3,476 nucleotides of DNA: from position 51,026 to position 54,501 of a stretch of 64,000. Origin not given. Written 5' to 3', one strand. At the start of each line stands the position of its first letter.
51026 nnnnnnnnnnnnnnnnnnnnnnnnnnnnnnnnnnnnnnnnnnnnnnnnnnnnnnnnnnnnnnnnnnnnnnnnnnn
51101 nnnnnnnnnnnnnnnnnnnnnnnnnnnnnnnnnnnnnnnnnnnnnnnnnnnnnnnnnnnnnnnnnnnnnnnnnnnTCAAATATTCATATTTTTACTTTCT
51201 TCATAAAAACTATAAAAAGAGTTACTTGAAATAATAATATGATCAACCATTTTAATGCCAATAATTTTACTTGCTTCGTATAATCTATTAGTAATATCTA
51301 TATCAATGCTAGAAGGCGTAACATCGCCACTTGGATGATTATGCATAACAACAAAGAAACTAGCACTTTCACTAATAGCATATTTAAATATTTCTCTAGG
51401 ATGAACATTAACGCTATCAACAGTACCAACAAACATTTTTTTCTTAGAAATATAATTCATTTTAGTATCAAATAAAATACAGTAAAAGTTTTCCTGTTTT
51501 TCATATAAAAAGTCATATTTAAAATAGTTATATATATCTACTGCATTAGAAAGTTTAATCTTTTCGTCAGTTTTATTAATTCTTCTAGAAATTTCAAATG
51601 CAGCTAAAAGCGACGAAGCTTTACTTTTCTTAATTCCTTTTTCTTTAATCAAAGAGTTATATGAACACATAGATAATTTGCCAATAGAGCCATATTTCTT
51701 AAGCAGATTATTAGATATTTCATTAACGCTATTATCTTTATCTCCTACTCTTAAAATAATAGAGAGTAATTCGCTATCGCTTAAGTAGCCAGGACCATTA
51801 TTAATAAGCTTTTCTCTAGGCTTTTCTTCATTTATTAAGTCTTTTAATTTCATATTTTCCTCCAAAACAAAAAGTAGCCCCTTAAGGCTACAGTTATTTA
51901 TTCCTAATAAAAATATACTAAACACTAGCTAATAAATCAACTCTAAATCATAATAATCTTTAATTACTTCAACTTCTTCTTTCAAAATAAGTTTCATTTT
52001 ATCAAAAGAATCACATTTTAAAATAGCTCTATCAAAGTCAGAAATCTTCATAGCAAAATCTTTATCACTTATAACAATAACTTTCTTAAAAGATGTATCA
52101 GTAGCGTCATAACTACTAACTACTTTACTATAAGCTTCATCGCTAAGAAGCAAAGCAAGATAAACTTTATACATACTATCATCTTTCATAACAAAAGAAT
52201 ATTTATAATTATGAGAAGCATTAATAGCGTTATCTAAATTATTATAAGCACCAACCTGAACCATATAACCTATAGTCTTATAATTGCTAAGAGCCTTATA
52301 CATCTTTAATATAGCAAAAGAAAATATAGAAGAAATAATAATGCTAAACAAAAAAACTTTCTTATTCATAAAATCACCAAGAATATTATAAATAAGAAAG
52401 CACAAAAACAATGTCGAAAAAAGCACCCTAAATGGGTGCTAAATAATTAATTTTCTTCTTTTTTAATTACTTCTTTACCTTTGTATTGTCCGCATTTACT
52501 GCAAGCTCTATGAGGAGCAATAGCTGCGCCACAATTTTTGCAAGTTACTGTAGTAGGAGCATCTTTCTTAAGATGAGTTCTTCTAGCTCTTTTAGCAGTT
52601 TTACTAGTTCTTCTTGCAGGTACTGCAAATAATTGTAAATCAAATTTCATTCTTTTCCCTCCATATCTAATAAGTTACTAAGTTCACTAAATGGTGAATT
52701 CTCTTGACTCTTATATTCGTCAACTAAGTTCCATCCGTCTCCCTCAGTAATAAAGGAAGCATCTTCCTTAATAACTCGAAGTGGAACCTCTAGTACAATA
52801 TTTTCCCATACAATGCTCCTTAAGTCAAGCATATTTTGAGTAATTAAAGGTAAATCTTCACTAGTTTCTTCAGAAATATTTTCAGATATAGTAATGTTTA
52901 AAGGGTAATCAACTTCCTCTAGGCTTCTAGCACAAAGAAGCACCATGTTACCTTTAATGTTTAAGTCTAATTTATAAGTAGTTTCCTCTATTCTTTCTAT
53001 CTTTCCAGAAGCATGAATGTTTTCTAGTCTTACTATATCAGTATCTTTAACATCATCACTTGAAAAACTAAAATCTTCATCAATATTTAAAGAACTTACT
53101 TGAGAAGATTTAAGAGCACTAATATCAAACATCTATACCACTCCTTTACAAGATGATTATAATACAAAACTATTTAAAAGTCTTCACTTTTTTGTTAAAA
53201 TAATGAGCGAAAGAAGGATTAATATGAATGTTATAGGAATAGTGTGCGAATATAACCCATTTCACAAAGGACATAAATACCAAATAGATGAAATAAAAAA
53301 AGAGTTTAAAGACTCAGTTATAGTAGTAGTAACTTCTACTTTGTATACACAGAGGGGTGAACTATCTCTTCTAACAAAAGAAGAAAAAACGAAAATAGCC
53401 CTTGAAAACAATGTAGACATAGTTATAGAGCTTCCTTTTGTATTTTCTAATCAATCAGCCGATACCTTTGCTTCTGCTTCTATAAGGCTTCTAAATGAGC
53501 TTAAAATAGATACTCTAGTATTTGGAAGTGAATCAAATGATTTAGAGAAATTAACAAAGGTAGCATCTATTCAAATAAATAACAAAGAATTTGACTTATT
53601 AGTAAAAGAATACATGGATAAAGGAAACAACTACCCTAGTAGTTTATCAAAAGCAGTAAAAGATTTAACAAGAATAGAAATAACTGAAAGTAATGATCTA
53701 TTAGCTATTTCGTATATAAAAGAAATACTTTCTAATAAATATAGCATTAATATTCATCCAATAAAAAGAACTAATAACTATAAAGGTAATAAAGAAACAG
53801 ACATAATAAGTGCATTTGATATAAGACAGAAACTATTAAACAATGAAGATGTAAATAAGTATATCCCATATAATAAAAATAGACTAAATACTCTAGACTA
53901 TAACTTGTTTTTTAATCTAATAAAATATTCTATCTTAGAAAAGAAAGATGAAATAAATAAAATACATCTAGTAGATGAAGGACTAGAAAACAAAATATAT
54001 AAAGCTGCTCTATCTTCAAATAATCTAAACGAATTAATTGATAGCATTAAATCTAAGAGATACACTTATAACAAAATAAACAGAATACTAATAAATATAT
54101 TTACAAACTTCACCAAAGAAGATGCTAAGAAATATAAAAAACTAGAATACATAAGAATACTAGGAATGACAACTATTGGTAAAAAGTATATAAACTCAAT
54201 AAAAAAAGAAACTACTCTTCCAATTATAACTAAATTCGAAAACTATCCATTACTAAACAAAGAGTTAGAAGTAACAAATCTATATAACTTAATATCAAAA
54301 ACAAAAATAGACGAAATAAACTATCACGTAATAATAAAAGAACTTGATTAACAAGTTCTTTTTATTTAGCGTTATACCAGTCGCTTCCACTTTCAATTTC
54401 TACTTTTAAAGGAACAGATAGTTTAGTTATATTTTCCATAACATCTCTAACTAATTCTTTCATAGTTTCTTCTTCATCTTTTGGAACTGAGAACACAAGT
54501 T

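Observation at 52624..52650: Ribosomal protein L32 carries an L27-type (Prp-cleavable-looking) N-terminal propeptide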

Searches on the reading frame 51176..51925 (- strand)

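Call 4: search_protein_families(library=pfam, proteins=[window:51176-51925:-], max_evalue=0.01)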
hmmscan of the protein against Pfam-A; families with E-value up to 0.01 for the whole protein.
window:51176-51925:- (249 aa): 2 families
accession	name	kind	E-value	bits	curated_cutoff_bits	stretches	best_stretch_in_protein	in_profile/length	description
PF04002.20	RadC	-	1.4e-40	138.4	22.1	1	126-243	2-119/121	RadC-like JAB domain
PF20582.4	UPF0758_N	-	2.4e-20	72.8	27.1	1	28-103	2-76/77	UPF0758 N-terminal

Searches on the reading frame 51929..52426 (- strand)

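Call 4: search_protein_families(library=pfam, proteins=[window:51929-52426:-], max_evalue=0.01)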
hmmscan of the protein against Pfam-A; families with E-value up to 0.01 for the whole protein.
window:51929-52426:- (165 aa): 1 family
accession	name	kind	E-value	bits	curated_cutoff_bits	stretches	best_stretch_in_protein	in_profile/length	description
PF05036.18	SPOR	-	0.0051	17.6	21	0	53-101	4-59/76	SPOR domain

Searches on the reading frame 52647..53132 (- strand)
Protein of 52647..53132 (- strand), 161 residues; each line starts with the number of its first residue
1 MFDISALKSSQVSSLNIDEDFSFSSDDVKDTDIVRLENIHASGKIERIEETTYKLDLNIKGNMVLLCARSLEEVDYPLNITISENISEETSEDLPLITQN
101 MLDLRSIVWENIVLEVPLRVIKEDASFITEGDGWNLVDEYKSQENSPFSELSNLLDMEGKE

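Call 4: search_protein_families(library=pfam, proteins=[window:52647-53132:-], max_evalue=0.01)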
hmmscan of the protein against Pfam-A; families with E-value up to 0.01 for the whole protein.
window:52647-53132:- (161 aa): 2 families
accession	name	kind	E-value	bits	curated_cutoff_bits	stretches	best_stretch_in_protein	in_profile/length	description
PF02620.22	YceD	-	2.1e-14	54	33.2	1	55-154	1-118/119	Large ribosomal RNA subunit accumulation protein YceD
PF20585.4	Pectate_lyase_5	-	0.0031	18.1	24.3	1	5-103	12-95/126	Putative pectate lyase-like adhesive domain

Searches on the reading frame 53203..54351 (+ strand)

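Call 73: search_protein_families(library=pfam, proteins=[window:53203-54351:+], max_evalue=0.00001)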
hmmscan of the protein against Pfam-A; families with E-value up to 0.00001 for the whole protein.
window:53203-54351:+ (382 aa): 2 families
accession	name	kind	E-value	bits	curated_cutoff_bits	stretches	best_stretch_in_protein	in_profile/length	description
PF05636.17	HIGH_NTase1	-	1.4e-107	360.9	27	1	8-369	1-394/402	HIGH Nucleotidyl Transferase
PF01467.32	CTP_transf_like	-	2.7e-06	28.1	21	1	17-209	6-132/133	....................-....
